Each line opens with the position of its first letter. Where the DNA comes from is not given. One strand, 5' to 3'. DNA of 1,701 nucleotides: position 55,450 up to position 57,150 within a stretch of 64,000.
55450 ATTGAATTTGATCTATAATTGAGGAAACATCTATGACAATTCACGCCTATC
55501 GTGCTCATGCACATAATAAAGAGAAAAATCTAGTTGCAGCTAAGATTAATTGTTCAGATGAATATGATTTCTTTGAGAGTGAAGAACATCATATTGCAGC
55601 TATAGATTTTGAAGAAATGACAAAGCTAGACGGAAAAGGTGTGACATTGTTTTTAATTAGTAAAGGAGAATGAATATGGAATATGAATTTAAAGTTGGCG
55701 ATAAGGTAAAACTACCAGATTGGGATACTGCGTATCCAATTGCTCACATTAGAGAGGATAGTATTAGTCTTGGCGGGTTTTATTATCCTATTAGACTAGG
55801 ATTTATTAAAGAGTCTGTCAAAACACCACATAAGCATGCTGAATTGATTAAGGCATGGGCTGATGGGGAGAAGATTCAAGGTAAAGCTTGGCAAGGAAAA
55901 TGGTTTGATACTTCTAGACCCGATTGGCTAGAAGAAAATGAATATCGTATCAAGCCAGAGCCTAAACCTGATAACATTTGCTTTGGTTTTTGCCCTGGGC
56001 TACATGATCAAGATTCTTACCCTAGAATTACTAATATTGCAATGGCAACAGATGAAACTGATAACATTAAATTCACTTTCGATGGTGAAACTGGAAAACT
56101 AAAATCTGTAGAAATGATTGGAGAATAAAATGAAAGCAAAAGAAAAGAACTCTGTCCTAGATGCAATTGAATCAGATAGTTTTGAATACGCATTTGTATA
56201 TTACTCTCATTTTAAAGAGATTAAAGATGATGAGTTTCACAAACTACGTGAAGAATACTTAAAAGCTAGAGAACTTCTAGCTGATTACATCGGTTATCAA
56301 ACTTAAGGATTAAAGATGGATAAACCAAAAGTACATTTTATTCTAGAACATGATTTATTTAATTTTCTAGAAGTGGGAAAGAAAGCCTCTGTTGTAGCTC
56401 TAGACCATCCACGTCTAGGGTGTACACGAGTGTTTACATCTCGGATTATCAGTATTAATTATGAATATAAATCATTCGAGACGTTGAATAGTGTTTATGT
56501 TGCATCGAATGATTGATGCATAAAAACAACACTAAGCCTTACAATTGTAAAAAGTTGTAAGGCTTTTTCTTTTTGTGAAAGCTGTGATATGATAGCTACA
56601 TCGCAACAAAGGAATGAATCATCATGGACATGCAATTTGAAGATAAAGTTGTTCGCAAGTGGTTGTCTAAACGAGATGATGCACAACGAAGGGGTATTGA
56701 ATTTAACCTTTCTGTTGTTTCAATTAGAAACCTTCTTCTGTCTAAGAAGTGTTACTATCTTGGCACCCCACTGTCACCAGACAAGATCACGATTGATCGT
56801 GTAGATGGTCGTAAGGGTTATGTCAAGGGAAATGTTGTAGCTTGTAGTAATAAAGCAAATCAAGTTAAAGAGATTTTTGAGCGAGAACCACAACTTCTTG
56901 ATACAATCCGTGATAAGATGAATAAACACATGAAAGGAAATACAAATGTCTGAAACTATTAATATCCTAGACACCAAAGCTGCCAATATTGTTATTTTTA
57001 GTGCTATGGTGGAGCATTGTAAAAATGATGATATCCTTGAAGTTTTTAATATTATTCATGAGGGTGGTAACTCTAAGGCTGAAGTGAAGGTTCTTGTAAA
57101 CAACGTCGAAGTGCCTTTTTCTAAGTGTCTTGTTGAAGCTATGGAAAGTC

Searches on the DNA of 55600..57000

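Call 104: search_rna_families(source=window, start=55600, end=57000, threshold=evalue, max_evalue=1)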
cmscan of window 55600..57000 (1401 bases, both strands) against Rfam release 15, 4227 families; matches with E-value up to 1: 3.
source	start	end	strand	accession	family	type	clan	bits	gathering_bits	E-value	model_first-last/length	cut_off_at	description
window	56458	56574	+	RF04312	trpB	Cis-reg;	-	34.3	59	0.012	1-107/107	no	trpB ncRNA motif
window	56457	56570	+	RF02452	ncr1575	Gene; sRNA;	-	28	60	0.12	1-212/212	no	Bacillus sRNA ncr1575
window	56517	56579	+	RF00833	mir-70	Gene; miRNA;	-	20.3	90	0.74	1-79/79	no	mir-70 microRNA precursor family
